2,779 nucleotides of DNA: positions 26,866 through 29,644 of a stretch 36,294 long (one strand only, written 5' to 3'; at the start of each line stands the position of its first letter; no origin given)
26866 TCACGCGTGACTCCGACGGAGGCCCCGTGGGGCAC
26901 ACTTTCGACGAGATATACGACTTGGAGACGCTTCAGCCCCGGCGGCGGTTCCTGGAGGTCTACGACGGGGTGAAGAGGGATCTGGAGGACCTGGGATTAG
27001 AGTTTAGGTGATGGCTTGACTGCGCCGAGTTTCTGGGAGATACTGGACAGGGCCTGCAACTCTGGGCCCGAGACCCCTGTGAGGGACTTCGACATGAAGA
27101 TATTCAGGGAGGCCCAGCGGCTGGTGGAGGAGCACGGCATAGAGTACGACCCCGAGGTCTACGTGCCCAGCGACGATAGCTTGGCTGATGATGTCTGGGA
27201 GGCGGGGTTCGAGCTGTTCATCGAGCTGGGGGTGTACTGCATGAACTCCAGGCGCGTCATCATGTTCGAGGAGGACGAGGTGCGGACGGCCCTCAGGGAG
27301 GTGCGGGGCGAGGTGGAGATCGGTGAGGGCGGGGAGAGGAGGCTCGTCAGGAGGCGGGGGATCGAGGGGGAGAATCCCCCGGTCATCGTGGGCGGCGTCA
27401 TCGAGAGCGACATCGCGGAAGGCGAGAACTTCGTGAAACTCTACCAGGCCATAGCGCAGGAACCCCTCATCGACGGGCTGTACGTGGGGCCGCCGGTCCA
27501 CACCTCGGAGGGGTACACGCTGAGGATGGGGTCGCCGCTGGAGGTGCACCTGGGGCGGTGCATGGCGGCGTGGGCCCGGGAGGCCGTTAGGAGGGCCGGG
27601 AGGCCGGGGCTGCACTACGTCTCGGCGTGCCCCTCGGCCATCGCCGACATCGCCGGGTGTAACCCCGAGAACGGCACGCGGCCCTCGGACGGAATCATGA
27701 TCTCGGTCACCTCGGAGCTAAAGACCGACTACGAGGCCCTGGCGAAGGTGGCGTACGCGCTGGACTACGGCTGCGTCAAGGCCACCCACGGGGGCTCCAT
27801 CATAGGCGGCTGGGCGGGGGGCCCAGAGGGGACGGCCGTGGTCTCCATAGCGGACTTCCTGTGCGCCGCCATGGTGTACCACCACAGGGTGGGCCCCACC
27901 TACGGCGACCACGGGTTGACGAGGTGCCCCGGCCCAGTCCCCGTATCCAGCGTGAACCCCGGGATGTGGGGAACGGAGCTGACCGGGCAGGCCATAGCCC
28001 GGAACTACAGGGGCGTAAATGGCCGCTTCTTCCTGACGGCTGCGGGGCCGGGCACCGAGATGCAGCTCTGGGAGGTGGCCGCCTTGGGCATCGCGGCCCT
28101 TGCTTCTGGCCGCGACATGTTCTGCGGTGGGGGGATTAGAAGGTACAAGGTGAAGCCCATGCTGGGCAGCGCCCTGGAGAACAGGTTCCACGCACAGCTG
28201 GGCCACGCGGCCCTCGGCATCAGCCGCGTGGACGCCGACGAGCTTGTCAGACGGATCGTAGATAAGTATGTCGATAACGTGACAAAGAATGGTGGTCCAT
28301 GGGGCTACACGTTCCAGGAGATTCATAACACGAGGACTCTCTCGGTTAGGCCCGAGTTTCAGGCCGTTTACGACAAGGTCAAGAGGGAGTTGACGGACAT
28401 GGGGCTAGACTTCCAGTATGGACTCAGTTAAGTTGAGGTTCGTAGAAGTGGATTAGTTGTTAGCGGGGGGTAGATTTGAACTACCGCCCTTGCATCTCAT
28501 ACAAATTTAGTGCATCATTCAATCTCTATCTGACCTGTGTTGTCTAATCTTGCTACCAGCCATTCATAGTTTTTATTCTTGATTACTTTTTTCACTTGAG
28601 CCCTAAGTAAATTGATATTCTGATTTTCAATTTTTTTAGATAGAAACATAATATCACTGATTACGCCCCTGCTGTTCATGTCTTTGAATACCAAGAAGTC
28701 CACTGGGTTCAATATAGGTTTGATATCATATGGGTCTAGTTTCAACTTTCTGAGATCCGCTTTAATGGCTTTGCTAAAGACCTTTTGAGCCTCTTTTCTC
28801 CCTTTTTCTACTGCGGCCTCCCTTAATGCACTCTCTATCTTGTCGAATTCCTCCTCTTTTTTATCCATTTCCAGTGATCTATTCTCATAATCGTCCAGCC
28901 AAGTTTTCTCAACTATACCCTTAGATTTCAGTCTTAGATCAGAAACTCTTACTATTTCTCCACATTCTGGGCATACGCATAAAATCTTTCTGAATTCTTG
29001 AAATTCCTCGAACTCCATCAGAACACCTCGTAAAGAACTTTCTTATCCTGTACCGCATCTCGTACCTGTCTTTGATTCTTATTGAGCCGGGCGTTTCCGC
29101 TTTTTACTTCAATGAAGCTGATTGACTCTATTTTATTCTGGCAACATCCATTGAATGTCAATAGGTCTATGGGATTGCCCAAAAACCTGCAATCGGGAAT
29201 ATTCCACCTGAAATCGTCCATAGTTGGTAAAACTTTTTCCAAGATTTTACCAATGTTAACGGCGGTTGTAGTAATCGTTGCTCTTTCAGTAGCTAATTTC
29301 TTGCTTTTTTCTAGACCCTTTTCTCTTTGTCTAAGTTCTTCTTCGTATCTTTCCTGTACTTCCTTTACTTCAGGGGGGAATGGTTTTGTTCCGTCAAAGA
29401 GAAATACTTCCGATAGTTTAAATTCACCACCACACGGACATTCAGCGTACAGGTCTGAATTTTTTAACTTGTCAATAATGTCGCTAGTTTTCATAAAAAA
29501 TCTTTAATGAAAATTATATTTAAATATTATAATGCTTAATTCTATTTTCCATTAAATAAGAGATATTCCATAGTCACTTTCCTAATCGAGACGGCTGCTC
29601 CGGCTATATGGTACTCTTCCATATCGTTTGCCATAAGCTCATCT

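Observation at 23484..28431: Three pyrrolysine-free MtmB-like methyltransferases clustered with a cognate corrinoid protein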

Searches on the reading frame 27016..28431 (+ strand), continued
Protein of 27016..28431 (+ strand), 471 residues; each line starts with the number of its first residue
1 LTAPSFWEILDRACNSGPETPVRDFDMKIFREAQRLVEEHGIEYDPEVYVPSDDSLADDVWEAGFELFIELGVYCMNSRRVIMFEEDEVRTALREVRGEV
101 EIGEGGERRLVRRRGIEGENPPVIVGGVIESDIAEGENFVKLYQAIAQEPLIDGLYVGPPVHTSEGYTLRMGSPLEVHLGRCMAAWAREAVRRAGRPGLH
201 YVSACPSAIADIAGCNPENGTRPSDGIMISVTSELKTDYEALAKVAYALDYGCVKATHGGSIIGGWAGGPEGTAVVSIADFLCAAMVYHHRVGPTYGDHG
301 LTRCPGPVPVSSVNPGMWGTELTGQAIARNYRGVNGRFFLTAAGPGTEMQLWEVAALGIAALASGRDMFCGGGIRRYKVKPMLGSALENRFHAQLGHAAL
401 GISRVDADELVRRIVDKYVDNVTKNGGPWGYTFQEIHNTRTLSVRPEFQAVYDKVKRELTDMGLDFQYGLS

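Call 34: find_related_loci(query=A2, collection=genome_contigs, flank=10000)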
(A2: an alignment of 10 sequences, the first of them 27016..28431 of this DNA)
Query A2 (471 aa) in genome_contigs; peptide patterns used: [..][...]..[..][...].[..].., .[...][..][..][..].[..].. (x = any residue, [..] = any of these).
599 stretches matched a pattern (row limit reached: there are more); 257 encode a relative of the query (tblastn E <= 1e-3); the best 80 are kept; 77 distinct loci.
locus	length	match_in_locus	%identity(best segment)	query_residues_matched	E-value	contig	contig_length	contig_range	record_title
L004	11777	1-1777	95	1-471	0e+0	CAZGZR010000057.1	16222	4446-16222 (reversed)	MAG TPA_asm: uncultured Candidatus Bathyarchaeia archaeon isolate SRP323688_co1_233 genome assembly, contig: NODE_5758_l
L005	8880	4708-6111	86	1-468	0e+0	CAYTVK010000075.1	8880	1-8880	MAG TPA_asm: uncultured Candidatus Bathyarchaeia archaeon isolate binchicken_co150_181 genome assembly, contig: NODE_202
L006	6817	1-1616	84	1-468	0e+0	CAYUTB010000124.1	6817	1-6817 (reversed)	MAG TPA_asm: uncultured Candidatus Bathyarchaeia archaeon isolate SRP178699_co1_176 genome assembly, contig: NODE_16102_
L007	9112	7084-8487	75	1-468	0e+0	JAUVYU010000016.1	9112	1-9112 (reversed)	MAG: Candidatus Bathyarchaeota archaeon isolate CSMAG_1250 CSMAG_1250_k141_866528_length_9112_cov_7.0000, whole genome s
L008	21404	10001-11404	75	1-468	0e+0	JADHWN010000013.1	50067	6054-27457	MAG: Candidatus Bathyarchaeota archaeon isolate BS750m-G28 BS-750m-C507, whole genome shotgun sequence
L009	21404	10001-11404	75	1-468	0e+0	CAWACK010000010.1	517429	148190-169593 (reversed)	MAG: Candidatus Bathyarchaeota archaeon isolate MFD03726.bin.1.105 genome assembly, contig: contig_37540, whole genome s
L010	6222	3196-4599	73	1-468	0e+0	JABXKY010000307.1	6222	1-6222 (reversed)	MAG: Candidatus Bathyarchaeota archaeon isolate 40935_Bin_7_Spades NODE_606_length_6222_cov_0.192591, whole genome shotg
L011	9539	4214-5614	79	1-467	0e+0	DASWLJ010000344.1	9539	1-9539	MAG TPA_asm: Candidatus Bathyarchaeia archaeon isolate SMAG_U2945 k141_1113418, whole genome shotgun sequence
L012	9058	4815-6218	75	1-468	0e+0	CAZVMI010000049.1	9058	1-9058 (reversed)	MAG TPA_asm: uncultured Candidatus Bathyarchaeia archaeon isolate binchicken_co333_214 genome assembly, contig: NODE_469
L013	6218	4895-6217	77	1-441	0e+0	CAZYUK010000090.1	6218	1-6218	MAG TPA_asm: uncultured Candidatus Bathyarchaeia archaeon isolate SRP098346_co1_156 genome assembly, contig: NODE_18191_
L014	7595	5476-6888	56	1-468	2e-173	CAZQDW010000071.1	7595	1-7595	MAG TPA_asm: uncultured Candidatus Bathyarchaeia archaeon isolate SRP231805_co3_288 genome assembly, contig: NODE_9568_l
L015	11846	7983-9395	55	1-468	5e-162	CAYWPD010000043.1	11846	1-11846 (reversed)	MAG TPA_asm: uncultured Candidatus Bathyarchaeia archaeon isolate binchicken_co124_5 genome assembly, contig: NODE_3561_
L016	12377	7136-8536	78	1-467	0e+0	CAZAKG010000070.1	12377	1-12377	MAG TPA_asm: uncultured Candidatus Bathyarchaeia archaeon isolate binchicken_co283_234 genome assembly, contig: NODE_324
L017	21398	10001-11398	80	1-466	0e+0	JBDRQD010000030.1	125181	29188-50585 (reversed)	MAG: Candidatus Bathyarchaeota archaeon isolate MEGAHIT-group-2.2 k141_613734, whole genome shotgun sequence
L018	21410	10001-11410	54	1-467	6e-159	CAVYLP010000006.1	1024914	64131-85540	MAG: Candidatus Bathyarchaeota archaeon isolate MFD01299.bin.1.8 genome assembly, contig: contig_9957, whole genome shot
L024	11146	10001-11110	56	1-368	8e-127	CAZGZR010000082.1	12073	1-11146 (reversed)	MAG TPA_asm: uncultured Candidatus Bathyarchaeia archaeon isolate SRP323688_co1_233 genome assembly, contig: NODE_8092_l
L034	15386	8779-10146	32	5-467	5e-75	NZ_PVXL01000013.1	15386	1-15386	Neomoorella stamsii strain DSM 26217 MOST_contig000013, whole genome shotgun sequence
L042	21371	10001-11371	32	5-468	6e-67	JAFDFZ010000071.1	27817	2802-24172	MAG: Deltaproteobacteria bacterium isolate Meg22_1012_Bin_121 Meg22_1012_Bin_121_scaffold_6824, whole genome shotgun seq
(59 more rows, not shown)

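Call 40: find_encoding_contigs(protein=P0021, flank=10000, max_places=2)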
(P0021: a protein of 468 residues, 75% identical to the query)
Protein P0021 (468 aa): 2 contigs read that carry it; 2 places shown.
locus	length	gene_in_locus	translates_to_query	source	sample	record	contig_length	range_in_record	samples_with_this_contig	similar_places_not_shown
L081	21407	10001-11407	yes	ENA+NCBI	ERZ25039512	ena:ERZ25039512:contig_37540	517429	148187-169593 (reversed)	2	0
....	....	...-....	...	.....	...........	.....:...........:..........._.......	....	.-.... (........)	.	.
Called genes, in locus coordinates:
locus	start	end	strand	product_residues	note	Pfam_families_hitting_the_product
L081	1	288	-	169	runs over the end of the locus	PF09719:C_GCAxxG_C_C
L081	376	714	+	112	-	PF02675:AdoMet_dc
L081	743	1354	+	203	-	-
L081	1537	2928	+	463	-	-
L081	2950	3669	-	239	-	-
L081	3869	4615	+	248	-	PF00106:adh_short, PF08659:KR (weak), PF01370:Epimerase, PF13460:NAD_binding_10, PF13561:adh_short_C2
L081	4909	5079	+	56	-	-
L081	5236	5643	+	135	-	-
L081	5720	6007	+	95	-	-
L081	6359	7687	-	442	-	PF05369:MtmB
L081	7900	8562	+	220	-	PF02607:B12-binding_2, PF02310:B12-binding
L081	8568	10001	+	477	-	PF05369:MtmB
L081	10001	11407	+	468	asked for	PF05369:MtmB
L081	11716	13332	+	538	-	PF17650:RACo_linker, PF17651:Raco_middle, PF14574:RACo_C_ter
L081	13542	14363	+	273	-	PF01522:Polysacc_deac_1, PF10096:DUF2334 (weak)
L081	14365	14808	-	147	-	PF03358:FMN_red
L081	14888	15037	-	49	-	-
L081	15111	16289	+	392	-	PF04389:Peptidase_M28, PF01546:Peptidase_M20, PF07687:M20_dimer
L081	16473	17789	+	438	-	PF02878:PGM_PMM_I, PF02879:PGM_PMM_II, PF02880:PGM_PMM_III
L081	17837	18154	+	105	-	PF00408:PGM_PMM_IV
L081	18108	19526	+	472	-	-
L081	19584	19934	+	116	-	PF19027:DUF5752 (weak)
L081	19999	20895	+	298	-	PF13439:Glyco_transf_4, PF13579:Glyco_trans_4_4, PF08323:Glyco_transf_5 (weak)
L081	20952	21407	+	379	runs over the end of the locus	PF08323:Glyco_transf_5, PF13439:Glyco_transf_4, PF13579:Glyco_trans_4_4, PF20706:GT4-conflict, PF00534:Glycos_transf_1, PF13692:Glyco_trans_1_4, PF13524:Glyco_trans_1_2 (weak)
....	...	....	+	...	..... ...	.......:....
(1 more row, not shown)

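Call 44: search_protein_families(library=pfam, proteins=[L034:4536-6365:+, L034:6804-7265:+, L034:8111-8761:+, L034:11613-13019:+, L034:13099-14499:+, L042:5642-7534:-, L042:7597-8583:-, L042:8843-9766:-, L042:11384-12049:+, L042:14487-15740:-], max_evalue=0.001)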
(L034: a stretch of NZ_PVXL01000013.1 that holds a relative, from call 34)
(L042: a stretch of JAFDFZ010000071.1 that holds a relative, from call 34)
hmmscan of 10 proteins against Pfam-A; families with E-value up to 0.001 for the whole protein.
L034:4536-6365:+ (609 aa): 2 families
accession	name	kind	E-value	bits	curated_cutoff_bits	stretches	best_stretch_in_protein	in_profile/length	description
PF01314.23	AFOR_C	-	1.4e-134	449.5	27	1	222-608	4-385/385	Aldehyde ferredoxin oxidoreductase, domains 2 & 3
PF02730.20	AFOR_N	-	3e-80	269.1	29.8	1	7-206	1-199/199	Aldehyde ferredoxin oxidoreductase, N-terminal domain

L034:6804-7265:+ (153 aa): 0 families

L034:8111-8761:+ (216 aa): 2 families
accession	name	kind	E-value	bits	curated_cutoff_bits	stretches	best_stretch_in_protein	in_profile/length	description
PF02310.24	B12-binding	-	8.8e-31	106.7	32.1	1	94-206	2-120/121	B12 binding domain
PF02607.22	B12-binding_2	-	9.5e-16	58.2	23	1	8-82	1-74/74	B12 binding domain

L034:11613-13019:+ (468 aa): 1 family
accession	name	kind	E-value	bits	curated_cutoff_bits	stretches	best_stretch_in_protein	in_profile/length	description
PF01566.24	Nramp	-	9.3e-32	110.9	29.8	1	82-438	5-353/357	Natural resistance-associated macrophage protein-like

L034:13099-14499:+ (466 aa): 10 families
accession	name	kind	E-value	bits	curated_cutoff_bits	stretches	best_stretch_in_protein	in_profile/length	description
PF12831.13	FAD_oxidored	-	2.5e-109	366.8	27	1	14-443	1-416/416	FAD dependent oxidoreductase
PF00890.30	FAD_binding_2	-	1.8e-09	37.8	20.4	1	14-52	1-39/414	FAD binding domain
PF03486.20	HI0933_like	-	9.1e-09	35.5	50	1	14-148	2-151/244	HI0933-like protein Rossmann domain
PF01134.28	GIDA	-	2.2e-07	30.7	22.1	1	14-164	1-150/391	Glucose inhibited division protein A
PF01946.23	Thi4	-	4e-07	29.9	26.2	1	3-147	8-140/235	Thi4 family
PF01266.30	DAO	-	1.5e-06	28.5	27.9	1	14-98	1-92/353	FAD dependent oxidoreductase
PF07992.20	Pyr_redox_2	-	8.7e-06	25.8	26.1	1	14-47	2-35/291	Pyridine nucleotide-disulphide oxidoreductase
PF05834.18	Lycopene_cycl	-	0.00013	21.6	23.4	1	14-165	1-142/380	Lycopene cyclase protein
PF13738.12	Pyr_redox_3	-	0.00024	20.9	30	1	16-45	1-31/305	Pyridine nucleotide-disulphide oxidoreductase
PF13450.12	NAD_binding_8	-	0.00096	19.8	21.9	1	17-51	1-35/68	NAD(P)-binding Rossmann-like domain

L042:5642-7534:- (630 aa): 1 family
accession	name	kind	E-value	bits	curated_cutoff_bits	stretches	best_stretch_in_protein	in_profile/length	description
PF06808.19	DctM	-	4.9e-74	250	23.8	1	110-545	1-408/413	Tripartite ATP-independent periplasmic transporter, DctM component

L042:7597-8583:- (328 aa): 1 family
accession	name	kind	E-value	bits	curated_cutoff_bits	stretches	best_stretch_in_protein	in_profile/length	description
PF16868.10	NMT1_3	-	1.2e-50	173.2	27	1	34-325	3-289/289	NMT1-like family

L042:8843-9766:- (307 aa): 1 family
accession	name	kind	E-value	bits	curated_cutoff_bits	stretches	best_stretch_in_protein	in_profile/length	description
PF00701.28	DHDPS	-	2.8e-59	200.6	22.1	1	9-297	3-287/289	Dihydrodipicolinate synthetase family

L042:11384-12049:+ (221 aa): 2 families
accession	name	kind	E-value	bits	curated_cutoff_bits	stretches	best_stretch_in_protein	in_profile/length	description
PF02310.24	B12-binding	-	2.2e-27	95.8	32.1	1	102-213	3-120/121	B12 binding domain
PF02607.22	B12-binding_2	-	7.9e-14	52.1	23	1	14-83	1-69/74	B12 binding domain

L042:14487-15740:- (417 aa): 2 families
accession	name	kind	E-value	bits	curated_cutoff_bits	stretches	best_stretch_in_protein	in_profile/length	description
PF09861.14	Lar_N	-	4.6e-09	36.2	23.3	1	29-149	42-167/204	Lactate racemase N-terminal domain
PF04015.17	DUF362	-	1.3e-05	25.8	24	1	59-204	22-164/200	Domain of unknown function (DUF362)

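Call 80: search_protein_families(library=ncbifam, proteins=[L001:5775-6473:+, L024:7169-7843:+, L002:4453-6348:-], max_evalue=0.01)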
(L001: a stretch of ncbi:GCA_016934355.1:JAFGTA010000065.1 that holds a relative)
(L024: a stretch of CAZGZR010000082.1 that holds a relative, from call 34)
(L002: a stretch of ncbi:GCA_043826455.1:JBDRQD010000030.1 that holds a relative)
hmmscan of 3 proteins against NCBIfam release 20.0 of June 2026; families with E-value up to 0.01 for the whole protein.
L001:5775-6473:+ (232 aa): 1 family
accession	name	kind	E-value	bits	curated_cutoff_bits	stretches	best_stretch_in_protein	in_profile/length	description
NF007024.0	PRK09490.1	equivalog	0.0021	15.9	1497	1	161-201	1153-1192/1234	methionine synthase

L024:7169-7843:+ (225 aa): 1 family
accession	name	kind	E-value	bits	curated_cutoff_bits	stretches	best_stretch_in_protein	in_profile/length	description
NF007024.0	PRK09490.1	equivalog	0.0035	15.1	1497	1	155-193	1154-1191/1234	methionine synthase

L002:4453-6348:- (631 aa): 8 families
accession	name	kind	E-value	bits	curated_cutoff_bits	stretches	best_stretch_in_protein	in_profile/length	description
NF040756.1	corr_regen_AcsV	exception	2.5e-151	505.1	800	1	12-624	2-631/632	corrinoid activation/regeneration protein AcsV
TIGR04270.1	Rama_corrin_act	subfamily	4.9e-32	111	500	1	204-596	1-394/534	methylamine methyltransferase corrinoid protein reductive activase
TIGR01941.1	nqrF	equivalog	1.3e-10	40.8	295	1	17-102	40-123/405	NADH:ubiquinone reductase (Na(+)-transporting) subunit F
NF058606.1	GlBtMonoRdsGbcB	equivalog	7.7e-07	28.3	500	1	7-97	275-360/362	glycine betaine monooxygenase reductase subunit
TIGR02160.1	PA_CoA_Oxy5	hypoth_equivalog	9.2e-07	28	420.8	1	12-97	265-348/352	1,2-phenylacetyl-CoA epoxidase subunit PaaE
TIGR02007.1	fdx_isc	equivalog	2.5e-06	27.6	132.1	1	14-100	11-100/110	ISC system 2Fe-2S type ferredoxin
NF040810.1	BenC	equivalog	3.4e-06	26.5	430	1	21-110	15-102/333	benzoate 1,2-dioxygenase electron transfer component BenC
NF007964.0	PRK10684.1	equivalog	0.00048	19.2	383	1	20-97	260-332/333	NADH oxidoreductase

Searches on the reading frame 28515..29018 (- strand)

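Call 60: search_protein_families(library=pfam, proteins=[window:28515-29018:-], max_evalue=1)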
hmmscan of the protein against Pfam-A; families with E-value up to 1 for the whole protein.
window:28515-29018:- (167 aa): 3 families
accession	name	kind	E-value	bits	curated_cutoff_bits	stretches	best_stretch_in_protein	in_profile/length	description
PF10107.15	Endonuc_Holl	-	2.1e-08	34.6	23.8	1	42-156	44-157/159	Endonuclease related to archaeal Holliday junction resolvase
PF09548.15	Spore_III_AB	-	0.081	13.4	32.5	1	54-116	62-124/170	Stage III sporulation protein AB (spore_III_AB)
PF09723.15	Zn_ribbon_8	-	0.13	12.7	34.4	1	2-21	14-34/41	Zinc ribbon domain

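Call 61: search_protein_families(library=padloc, proteins=[window:28515-29018:-], max_evalue=0.1)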
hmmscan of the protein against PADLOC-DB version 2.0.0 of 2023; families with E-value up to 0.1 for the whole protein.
window:28515-29018:- (167 aa): 0 families

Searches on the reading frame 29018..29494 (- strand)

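Call 60: search_protein_families(library=pfam, proteins=[window:29018-29494:-], max_evalue=1)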
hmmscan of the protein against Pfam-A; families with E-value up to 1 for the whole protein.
window:29018-29494:- (158 aa): 4 families
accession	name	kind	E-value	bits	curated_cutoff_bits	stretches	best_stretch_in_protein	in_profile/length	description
PF10107.15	Endonuc_Holl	-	3.8e-26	92.2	23.8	1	45-157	44-156/159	Endonuclease related to archaeal Holliday junction resolvase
PF08774.17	VRR_NUC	-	0.00062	20.2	23.8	1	117-157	77-111/116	VRR-NUC domain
PF05207.18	Zn_ribbon_CSL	-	0.0052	16.9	29.2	1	12-35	14-37/55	CSL zinc finger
PF09572.16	RE_XamI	-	0.13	12.2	25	1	80-153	142-221/256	XamI restriction endonuclease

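Call 61: search_protein_families(library=padloc, proteins=[window:29018-29494:-], max_evalue=0.1)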
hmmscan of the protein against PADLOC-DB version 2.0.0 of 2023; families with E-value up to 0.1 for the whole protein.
window:29018-29494:- (158 aa): 0 families
